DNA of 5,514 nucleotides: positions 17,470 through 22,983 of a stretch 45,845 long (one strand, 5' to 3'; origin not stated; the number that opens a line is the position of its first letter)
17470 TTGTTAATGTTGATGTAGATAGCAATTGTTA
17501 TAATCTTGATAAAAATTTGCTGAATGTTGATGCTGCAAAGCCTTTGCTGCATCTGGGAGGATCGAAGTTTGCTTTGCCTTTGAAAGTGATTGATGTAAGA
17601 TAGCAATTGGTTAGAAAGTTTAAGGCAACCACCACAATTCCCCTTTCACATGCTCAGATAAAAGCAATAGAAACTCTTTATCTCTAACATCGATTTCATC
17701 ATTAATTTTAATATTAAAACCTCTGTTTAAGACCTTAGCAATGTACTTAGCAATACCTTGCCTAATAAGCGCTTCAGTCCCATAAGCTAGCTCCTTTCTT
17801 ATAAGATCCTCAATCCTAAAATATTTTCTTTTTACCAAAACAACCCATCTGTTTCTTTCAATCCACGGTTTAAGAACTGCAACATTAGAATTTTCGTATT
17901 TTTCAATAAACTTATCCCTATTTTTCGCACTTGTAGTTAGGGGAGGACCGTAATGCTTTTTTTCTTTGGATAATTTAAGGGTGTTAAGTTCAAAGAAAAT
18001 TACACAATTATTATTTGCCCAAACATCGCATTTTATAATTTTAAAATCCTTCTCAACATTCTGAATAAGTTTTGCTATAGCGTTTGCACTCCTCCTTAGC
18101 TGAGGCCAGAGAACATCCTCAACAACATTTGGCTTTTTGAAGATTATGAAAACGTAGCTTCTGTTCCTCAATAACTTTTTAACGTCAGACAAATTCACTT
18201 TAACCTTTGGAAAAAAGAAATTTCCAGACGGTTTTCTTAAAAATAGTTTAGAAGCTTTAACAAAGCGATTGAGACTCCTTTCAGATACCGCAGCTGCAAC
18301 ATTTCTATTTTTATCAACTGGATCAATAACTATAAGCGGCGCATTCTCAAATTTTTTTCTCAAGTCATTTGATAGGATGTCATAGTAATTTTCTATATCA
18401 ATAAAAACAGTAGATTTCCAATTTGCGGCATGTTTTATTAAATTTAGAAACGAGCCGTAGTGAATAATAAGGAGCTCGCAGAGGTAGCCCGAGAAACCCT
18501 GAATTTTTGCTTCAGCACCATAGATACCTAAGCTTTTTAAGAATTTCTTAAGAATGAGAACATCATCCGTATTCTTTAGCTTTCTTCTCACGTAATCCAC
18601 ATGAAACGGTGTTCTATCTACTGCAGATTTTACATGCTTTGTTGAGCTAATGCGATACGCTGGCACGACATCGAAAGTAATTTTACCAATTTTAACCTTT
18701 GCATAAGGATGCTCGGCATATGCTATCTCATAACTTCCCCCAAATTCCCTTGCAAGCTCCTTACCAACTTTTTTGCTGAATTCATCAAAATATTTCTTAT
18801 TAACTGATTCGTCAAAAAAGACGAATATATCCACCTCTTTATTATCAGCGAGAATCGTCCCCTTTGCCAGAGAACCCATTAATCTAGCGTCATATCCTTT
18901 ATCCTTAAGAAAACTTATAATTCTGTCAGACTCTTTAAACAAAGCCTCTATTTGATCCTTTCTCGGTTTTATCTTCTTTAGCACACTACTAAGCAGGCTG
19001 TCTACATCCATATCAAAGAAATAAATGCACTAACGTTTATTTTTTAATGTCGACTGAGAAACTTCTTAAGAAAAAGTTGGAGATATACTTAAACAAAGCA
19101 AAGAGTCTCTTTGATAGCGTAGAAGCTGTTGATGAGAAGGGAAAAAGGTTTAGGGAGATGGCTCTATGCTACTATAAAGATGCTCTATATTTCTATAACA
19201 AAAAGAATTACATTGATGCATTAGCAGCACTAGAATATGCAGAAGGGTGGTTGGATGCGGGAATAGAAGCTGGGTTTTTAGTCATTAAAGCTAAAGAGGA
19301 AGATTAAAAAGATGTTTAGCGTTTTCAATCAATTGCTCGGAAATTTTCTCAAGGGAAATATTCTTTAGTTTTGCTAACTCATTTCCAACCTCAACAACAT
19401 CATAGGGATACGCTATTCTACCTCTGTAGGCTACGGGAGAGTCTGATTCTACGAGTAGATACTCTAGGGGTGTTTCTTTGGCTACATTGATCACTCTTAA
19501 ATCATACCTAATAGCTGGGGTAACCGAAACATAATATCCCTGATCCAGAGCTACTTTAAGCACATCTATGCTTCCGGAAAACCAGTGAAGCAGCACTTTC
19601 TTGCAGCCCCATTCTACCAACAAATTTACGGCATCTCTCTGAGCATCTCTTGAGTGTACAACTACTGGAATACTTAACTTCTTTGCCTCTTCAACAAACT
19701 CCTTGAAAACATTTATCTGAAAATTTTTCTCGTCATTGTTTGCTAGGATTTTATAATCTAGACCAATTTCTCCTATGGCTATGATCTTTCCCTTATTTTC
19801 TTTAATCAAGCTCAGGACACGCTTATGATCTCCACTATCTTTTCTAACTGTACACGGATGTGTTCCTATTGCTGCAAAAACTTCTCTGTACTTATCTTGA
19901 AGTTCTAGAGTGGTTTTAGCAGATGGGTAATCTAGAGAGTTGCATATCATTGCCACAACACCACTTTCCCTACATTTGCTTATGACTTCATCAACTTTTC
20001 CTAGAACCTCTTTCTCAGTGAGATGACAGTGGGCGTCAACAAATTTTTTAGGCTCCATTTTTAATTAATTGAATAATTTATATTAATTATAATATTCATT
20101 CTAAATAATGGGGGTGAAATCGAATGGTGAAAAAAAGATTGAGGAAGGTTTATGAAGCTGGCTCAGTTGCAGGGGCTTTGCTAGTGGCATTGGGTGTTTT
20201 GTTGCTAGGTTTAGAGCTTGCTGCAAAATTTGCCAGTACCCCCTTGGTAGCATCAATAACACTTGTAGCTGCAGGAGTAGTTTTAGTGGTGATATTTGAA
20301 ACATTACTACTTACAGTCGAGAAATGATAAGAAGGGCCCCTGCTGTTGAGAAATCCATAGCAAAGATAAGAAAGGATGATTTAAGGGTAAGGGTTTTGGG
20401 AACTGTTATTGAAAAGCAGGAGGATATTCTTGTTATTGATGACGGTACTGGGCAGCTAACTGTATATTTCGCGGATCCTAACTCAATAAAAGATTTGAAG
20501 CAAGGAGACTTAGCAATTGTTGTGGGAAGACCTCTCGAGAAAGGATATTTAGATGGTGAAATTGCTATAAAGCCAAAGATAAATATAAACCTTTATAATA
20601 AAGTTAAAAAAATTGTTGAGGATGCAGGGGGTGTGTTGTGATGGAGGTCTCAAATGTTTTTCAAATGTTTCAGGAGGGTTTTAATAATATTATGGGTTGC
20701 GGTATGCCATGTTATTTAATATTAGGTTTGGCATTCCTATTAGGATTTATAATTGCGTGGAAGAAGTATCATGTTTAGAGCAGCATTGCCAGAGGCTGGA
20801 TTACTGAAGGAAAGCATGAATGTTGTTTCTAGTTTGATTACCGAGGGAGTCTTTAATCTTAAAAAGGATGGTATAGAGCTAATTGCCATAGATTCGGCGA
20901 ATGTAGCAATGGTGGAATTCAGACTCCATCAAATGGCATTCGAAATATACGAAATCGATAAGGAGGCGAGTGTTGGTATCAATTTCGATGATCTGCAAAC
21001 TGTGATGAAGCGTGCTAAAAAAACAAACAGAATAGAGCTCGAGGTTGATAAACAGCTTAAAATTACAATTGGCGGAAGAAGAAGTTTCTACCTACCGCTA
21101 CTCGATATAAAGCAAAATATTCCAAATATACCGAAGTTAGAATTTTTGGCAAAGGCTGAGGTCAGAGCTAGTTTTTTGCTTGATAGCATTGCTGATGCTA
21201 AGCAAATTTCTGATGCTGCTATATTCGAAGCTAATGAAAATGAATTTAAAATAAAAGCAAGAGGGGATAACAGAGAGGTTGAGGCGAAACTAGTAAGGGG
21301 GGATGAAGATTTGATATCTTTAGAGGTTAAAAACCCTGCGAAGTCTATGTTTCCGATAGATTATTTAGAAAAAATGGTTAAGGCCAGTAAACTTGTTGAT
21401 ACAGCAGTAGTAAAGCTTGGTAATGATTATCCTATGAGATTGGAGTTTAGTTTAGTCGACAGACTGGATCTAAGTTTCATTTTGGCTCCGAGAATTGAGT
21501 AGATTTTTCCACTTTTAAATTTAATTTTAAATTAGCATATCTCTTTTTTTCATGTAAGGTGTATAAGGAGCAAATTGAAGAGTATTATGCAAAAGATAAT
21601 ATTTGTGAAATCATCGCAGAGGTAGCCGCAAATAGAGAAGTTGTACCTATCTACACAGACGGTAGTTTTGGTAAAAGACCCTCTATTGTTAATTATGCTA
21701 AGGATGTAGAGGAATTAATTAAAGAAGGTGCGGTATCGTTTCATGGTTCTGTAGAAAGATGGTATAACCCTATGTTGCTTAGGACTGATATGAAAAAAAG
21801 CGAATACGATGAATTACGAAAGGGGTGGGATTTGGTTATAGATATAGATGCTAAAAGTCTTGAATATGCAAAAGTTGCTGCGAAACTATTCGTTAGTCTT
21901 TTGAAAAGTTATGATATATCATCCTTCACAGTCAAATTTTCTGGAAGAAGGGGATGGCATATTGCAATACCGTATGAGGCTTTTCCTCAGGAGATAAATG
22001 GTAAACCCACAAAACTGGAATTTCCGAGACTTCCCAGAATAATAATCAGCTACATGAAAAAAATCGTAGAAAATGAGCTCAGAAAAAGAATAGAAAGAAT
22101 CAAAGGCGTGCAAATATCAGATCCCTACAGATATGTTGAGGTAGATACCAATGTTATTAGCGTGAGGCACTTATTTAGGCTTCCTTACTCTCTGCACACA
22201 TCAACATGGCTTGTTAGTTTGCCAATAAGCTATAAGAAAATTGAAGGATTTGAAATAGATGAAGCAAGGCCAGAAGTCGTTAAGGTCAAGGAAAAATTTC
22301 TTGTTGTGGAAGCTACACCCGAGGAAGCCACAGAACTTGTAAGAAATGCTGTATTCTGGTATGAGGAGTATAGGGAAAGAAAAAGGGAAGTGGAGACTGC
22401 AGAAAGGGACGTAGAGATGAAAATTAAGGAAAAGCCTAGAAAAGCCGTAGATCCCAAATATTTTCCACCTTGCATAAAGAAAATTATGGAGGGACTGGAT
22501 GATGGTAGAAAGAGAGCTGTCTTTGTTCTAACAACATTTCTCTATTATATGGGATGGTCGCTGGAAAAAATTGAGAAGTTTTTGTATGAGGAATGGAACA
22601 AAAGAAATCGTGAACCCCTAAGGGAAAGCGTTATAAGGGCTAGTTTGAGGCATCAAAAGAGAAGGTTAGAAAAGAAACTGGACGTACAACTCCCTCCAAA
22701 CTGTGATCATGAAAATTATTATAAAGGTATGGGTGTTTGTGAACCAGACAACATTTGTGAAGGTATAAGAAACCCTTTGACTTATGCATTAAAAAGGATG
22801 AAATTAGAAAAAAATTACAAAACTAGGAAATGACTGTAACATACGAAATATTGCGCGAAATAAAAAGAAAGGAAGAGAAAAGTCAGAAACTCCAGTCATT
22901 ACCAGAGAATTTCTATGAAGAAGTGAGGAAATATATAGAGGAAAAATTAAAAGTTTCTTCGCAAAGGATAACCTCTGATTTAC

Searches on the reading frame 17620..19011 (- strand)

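Call 48: search_protein_families(library=pfam, proteins=[window:17620-19011:-], max_evalue=0.00001)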
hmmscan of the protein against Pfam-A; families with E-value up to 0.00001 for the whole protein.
window:17620-19011:- (463 aa): 3 families
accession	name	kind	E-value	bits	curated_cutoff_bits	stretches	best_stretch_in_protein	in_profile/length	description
PF09249.16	tRNA_NucTransf2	-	2.3e-45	153.9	27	1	149-267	1-113/113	tRNA nucleotidyltransferase, second domain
PF21133.2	CAA_C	-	7.8e-32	110.4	22.2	1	284-434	3-141/144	CCA-adding enzyme, C-terminal domain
PF01909.29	NTP_transf_2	-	4.6e-10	40.2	21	1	30-137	3-93/93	Nucleotidyltransferase domain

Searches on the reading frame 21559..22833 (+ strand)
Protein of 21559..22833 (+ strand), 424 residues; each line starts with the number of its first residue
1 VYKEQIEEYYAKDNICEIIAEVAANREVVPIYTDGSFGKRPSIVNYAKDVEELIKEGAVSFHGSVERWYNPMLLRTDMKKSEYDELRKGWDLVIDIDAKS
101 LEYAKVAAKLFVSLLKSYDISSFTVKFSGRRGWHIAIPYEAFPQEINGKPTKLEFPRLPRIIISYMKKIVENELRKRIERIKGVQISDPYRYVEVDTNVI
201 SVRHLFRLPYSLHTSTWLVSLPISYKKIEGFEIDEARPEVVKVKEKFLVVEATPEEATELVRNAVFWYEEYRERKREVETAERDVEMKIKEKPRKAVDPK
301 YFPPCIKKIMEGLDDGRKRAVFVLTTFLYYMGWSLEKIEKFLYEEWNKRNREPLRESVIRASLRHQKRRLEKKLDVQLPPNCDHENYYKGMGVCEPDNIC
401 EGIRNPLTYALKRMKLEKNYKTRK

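Call 48: search_protein_families(library=pfam, proteins=[window:21559-22833:+], max_evalue=0.00001)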
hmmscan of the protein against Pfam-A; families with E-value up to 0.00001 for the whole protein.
window:21559-22833:+ (424 aa): 2 families
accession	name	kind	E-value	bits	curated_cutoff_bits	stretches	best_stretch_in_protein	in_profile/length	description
PF04104.19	DNA_primase_lrg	-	1.9e-11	44.2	22.4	1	277-384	83-190/266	Eukaryotic and archaeal DNA primase, large subunit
PF01896.25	DNA_primase_S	-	3.4e-08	34.4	26.8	1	95-224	2-162/163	DNA primase small subunit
